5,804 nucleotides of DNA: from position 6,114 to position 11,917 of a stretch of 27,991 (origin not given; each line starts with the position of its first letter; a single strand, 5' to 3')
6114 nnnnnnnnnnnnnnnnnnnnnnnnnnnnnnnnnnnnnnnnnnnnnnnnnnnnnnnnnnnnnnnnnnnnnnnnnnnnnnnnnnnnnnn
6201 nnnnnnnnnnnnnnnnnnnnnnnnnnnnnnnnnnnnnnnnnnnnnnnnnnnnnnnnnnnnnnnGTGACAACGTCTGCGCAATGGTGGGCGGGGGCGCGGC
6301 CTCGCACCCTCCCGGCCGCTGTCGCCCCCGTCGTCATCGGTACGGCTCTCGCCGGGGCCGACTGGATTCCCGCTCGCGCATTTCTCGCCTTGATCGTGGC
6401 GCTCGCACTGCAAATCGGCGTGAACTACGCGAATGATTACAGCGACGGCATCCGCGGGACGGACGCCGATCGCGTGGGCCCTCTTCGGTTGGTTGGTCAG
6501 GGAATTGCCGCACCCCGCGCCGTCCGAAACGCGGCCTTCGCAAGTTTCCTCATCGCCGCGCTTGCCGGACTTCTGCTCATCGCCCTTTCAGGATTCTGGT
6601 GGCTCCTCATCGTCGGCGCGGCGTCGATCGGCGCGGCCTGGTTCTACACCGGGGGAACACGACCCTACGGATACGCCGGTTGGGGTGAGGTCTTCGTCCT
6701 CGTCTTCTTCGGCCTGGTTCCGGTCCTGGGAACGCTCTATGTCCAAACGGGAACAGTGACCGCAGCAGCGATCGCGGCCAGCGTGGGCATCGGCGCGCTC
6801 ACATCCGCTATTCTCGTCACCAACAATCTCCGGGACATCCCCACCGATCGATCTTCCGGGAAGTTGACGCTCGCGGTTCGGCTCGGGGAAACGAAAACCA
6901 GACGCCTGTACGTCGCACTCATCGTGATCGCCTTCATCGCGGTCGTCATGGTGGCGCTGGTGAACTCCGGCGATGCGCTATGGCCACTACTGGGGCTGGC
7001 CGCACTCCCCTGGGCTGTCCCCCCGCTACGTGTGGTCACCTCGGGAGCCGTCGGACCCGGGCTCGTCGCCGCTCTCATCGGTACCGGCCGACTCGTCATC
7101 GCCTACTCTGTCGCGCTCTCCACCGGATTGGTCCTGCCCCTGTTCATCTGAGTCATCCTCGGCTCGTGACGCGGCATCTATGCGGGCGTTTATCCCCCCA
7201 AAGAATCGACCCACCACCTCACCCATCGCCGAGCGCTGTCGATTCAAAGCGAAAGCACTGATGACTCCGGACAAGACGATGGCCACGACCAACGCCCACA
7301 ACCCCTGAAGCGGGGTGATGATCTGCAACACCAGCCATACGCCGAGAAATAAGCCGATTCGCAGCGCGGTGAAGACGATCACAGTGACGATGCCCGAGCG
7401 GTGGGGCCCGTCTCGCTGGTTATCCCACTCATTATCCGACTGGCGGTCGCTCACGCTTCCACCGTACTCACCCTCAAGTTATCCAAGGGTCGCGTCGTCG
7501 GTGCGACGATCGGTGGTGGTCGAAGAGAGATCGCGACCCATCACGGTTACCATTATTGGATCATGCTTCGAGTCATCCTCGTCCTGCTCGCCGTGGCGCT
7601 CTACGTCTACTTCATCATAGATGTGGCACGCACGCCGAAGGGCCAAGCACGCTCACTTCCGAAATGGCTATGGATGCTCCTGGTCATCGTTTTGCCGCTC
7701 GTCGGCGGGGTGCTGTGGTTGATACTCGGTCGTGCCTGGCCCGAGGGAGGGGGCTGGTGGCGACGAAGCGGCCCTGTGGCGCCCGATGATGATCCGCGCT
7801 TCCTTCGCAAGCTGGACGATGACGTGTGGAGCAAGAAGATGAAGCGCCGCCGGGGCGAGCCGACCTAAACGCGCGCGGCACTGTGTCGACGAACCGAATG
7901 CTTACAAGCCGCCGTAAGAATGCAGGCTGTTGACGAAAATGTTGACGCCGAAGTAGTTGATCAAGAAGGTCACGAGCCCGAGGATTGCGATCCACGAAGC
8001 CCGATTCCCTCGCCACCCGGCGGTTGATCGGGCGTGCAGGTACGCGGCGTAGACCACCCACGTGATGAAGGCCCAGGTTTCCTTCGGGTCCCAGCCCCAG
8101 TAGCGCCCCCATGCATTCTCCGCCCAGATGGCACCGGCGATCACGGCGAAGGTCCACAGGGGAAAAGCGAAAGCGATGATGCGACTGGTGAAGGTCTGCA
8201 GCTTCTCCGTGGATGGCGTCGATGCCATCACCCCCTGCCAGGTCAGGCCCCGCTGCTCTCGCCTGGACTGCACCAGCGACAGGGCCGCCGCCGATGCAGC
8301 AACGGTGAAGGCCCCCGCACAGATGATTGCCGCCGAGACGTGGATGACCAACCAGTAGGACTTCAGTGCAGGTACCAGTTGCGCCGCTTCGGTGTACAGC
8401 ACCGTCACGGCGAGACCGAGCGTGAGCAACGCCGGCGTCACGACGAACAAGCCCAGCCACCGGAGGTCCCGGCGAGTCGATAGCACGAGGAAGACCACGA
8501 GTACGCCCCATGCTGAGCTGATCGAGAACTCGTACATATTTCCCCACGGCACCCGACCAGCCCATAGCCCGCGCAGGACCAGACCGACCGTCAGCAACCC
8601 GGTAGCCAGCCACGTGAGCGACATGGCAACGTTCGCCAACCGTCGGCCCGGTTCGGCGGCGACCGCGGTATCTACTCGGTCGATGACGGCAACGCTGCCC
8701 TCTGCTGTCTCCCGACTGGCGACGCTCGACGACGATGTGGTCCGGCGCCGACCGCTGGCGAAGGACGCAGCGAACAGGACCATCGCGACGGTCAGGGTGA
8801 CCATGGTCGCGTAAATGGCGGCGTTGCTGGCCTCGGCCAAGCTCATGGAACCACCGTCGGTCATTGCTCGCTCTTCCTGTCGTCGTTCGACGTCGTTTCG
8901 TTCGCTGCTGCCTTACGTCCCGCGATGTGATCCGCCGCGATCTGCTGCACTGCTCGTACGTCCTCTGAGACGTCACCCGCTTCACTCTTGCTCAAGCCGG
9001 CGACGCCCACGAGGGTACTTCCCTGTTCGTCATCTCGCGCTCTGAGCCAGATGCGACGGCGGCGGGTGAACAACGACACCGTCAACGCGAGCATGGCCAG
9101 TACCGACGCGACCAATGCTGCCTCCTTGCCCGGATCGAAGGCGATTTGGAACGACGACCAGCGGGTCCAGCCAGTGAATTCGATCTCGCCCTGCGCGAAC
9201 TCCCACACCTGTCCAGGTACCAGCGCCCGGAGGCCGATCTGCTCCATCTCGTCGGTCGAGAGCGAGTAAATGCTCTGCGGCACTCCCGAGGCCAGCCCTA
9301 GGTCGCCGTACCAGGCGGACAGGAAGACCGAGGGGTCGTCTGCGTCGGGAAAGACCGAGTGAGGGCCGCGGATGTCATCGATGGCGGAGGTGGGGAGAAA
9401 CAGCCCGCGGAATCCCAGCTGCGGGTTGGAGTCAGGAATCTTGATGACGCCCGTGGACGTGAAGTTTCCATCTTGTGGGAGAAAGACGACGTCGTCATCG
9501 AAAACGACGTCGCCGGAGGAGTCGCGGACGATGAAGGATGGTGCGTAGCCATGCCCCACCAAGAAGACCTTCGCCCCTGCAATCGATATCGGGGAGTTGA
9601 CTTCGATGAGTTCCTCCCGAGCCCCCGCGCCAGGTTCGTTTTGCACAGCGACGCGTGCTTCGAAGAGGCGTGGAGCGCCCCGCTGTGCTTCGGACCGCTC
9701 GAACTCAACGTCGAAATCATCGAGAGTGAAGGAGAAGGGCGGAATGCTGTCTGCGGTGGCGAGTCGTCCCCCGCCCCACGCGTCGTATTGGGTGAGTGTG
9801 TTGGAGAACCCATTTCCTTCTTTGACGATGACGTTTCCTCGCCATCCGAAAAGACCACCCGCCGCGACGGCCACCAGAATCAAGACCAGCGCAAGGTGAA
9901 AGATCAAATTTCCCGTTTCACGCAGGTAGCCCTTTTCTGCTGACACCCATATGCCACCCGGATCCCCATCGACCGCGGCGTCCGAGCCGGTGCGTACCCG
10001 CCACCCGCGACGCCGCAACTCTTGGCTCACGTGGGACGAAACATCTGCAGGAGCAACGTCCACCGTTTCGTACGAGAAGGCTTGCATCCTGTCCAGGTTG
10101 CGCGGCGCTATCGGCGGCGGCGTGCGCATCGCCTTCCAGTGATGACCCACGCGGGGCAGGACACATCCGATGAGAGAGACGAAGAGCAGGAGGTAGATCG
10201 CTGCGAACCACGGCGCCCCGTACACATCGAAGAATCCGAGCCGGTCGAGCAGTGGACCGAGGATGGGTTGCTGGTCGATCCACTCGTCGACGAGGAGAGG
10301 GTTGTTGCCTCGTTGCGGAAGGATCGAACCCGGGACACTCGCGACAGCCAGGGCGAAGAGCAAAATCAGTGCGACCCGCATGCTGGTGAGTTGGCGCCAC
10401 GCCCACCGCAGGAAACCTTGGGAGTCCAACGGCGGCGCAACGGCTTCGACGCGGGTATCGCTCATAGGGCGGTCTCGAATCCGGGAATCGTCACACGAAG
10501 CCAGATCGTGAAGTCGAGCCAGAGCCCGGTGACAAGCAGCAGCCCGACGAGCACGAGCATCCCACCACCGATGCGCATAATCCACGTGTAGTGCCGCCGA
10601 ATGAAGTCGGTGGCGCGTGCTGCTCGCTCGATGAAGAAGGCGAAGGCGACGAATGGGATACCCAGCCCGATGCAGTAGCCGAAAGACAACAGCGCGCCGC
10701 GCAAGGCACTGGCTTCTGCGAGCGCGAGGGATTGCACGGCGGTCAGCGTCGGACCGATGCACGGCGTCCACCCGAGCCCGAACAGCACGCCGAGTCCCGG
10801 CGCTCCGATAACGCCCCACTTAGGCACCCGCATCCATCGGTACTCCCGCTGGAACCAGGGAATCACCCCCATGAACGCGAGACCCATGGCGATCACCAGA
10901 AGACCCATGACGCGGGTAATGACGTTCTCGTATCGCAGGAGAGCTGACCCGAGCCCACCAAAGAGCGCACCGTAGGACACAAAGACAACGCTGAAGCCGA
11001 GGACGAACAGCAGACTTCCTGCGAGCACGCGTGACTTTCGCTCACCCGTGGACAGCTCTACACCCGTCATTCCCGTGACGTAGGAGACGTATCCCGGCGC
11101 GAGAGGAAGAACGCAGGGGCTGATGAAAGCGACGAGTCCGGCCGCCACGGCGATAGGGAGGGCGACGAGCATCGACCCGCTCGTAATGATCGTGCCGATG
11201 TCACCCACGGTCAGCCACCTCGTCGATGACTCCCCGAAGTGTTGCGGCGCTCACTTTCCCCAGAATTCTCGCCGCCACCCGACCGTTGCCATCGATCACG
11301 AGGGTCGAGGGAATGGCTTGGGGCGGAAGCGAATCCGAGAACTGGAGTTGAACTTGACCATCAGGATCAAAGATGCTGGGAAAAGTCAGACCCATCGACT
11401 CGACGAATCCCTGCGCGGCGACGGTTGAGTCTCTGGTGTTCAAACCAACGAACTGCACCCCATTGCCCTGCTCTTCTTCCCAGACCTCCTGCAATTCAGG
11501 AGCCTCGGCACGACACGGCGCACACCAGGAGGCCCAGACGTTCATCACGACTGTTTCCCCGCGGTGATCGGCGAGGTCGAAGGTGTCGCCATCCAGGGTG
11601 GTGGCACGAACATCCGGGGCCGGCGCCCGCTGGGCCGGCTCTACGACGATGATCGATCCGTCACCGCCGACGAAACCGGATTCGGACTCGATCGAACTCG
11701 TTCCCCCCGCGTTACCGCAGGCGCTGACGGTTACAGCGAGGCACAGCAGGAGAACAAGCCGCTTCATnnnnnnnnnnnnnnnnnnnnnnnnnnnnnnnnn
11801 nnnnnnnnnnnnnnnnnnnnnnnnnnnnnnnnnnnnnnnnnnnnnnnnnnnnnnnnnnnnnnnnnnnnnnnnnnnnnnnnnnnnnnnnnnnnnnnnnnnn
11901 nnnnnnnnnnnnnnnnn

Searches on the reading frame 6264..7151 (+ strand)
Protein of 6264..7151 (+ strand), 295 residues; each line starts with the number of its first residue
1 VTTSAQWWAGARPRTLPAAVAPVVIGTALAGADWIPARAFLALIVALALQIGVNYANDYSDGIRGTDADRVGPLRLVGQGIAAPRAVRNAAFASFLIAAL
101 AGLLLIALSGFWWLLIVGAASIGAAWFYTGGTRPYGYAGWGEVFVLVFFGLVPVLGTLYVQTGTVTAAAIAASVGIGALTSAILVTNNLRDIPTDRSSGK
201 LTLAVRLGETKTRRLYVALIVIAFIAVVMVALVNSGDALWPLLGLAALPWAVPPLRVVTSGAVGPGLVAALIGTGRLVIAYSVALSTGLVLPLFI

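Call 27: search_protein_families(library=pfam, proteins=[window:6264-7151:+])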
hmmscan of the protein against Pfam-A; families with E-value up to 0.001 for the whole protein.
window:6264-7151:+ (295 aa): 1 family
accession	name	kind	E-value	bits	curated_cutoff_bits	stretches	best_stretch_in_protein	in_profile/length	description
PF01040.23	UbiA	-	1.3e-27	97.1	34.2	1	19-252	1-225/250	UbiA prenyltransferase family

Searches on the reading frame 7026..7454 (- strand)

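Call 87: search_protein_families(library=pfam, proteins=[window:7026-7454:-])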
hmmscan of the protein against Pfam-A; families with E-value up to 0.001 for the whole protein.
window:7026-7454:- (142 aa): 1 family
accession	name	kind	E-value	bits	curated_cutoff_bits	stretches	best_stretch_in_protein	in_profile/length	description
PF14012.11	DUF4229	-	1.3e-09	38.3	27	1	27-81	2-61/68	Protein of unknown function (DUF4229)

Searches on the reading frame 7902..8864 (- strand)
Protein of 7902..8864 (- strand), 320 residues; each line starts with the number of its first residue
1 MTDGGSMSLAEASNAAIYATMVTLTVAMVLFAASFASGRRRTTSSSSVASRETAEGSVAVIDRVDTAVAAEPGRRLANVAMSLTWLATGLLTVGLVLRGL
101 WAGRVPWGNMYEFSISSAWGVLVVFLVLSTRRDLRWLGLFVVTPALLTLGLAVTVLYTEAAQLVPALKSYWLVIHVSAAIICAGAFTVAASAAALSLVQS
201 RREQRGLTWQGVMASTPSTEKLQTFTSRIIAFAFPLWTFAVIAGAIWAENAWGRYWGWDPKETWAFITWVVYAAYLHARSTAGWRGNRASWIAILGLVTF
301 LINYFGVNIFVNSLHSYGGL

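Call 87: search_protein_families(library=pfam, proteins=[window:7902-8864:-])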
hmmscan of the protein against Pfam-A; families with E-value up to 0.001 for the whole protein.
window:7902-8864:- (320 aa): 1 family
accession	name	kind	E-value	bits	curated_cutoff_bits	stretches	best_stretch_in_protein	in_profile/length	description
PF01578.25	Cytochrom_C_asm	-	6.1e-49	167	29.9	1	107-315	1-212/212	Cytochrome C assembly protein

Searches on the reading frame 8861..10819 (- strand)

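Call 3: search_protein_families(library=pfam, proteins=[window:8861-10819:-])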
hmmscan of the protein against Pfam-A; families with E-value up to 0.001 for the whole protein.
window:8861-10819:- (652 aa): 1 family
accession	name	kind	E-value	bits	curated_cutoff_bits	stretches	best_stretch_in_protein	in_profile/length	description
PF05140.19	ResB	-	6.5e-137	457.7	24.6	1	147-620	1-484/486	ResB-like family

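Call 4: search_protein_families(library=ncbifam, proteins=[window:8861-10819:-])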
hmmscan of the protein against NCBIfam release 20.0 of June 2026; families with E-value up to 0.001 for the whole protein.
window:8861-10819:- (652 aa): 0 families

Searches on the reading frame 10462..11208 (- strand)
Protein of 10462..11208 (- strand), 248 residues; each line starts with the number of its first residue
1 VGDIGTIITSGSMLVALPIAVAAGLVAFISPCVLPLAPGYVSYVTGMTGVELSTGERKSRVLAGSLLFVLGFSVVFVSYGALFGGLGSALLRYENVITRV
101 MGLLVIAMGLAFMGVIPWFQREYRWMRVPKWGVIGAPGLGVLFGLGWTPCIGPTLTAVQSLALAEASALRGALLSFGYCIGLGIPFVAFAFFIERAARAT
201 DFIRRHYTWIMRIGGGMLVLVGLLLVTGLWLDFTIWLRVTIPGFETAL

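Call 3: search_protein_families(library=pfam, proteins=[window:10462-11208:-])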
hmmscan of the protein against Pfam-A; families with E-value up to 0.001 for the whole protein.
window:10462-11208:- (248 aa): 1 family
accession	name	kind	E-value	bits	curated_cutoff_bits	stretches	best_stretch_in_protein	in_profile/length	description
PF02683.22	DsbD_TM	-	1.5e-09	37.9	27.1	1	14-195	2-187/219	Cytochrome C biogenesis protein transmembrane domain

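Call 4: search_protein_families(library=ncbifam, proteins=[window:10462-11208:-])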
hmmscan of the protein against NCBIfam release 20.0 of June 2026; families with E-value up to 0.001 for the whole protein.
window:10462-11208:- (248 aa): 3 families
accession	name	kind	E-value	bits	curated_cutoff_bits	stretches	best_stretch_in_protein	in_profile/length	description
NF045694.1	seleno_TsoB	exception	1.3e-10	40.1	805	1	10-220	178-385/572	rhodanese/DsbD fusion-like selenoprotein TsoB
NF040495.1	tranport_ArsG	equivalog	1.5e-09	37.6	200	1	14-226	4-221/225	aromatic aminobenezylarsenical efflux permease ArsG family transporter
NF001419.0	PRK00293.1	subfamily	0.00094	17.9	330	0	14-192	169-351/574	protein-disulfide reductase DsbD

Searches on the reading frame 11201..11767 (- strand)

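Call 3: search_protein_families(library=pfam, proteins=[window:11201-11767:-])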
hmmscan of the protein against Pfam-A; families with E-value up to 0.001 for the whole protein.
window:11201-11767:- (188 aa): 5 families
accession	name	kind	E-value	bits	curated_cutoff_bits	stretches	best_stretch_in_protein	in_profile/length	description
PF00578.27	AhpC-TSA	-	9.4e-24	84.2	26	1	49-166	4-123/124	AhpC/TSA family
PF08534.16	Redoxin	-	1e-23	84.2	26.6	1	48-173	4-137/148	Redoxin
PF00085.26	Thioredoxin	-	2.8e-08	34.1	23.5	1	70-125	18-73/103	Thioredoxin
PF13905.12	Thioredoxin_8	-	1e-07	32.6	27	1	70-164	1-94/94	Thioredoxin-like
PF13098.12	Thioredoxin_2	-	0.00013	22.7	27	1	69-179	4-102/104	Thioredoxin-like domain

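Call 4: search_protein_families(library=ncbifam, proteins=[window:11201-11767:-])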
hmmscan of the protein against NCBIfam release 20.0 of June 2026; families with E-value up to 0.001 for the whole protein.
window:11201-11767:- (188 aa): 12 families
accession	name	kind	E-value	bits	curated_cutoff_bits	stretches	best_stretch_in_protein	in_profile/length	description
NF002854.0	PRK03147.1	subfamily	6.4e-26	91.3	170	1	49-184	41-172/176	thiol-disulfide oxidoreductase ResA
TIGR00385.1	dsbE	subfamily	3.9e-19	68.9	123.15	1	49-178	39-164/173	DsbE family thiol:disulfide interchange protein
NF041202.1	StoA_CxxC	exception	1.3e-18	67.4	210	1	45-178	28-158/163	endospore biogenesis thiol-disulfide oxidoreductase StoA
NF047696.1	ThlDiSintTplARhiz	equivalog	7.5e-18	65.1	230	1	42-170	68-199/219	thiol:disulfide interchange protein TlpA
NF041054.1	WAxxUGC_long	equivalog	3.8e-14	52.7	300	1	47-164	81-194/354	ResA-like WAxxUGC motif-containing protein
NF011941.0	PRK15412.1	equivalog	1.8e-13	50.5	359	1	48-176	43-167/185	thiol:disulfide interchange protein DsbE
TIGR01068.1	thioredoxin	equivalog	4.6e-11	42.8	96.8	1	70-124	14-68/101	thioredoxin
NF008229.0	PRK10996.1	equivalog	1.2e-08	34.7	125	1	61-119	43-101/141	thioredoxin TrxC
NF006898.0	PRK09381.1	equivalog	7.4e-08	32.7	138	1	60-102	10-53/109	thioredoxin TrxA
NF053650.1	PerredPrxQDein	equivalog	0.00018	21.5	260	1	51-139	2-89/148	thioredoxin-dependent peroxiredoxin PrxQ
NF047697.1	ThioredTrxAClost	equivalog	0.0002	21.5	140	1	58-115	4-61/105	thioredoxin TrxA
NF010625.0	PRK14018.1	equivalog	0.0002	20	522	1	56-182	42-170/521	bifunctional peptide-methionine (S)-S-oxide reductase MsrA/peptide-methionine (R)-S-oxide reductase MsrB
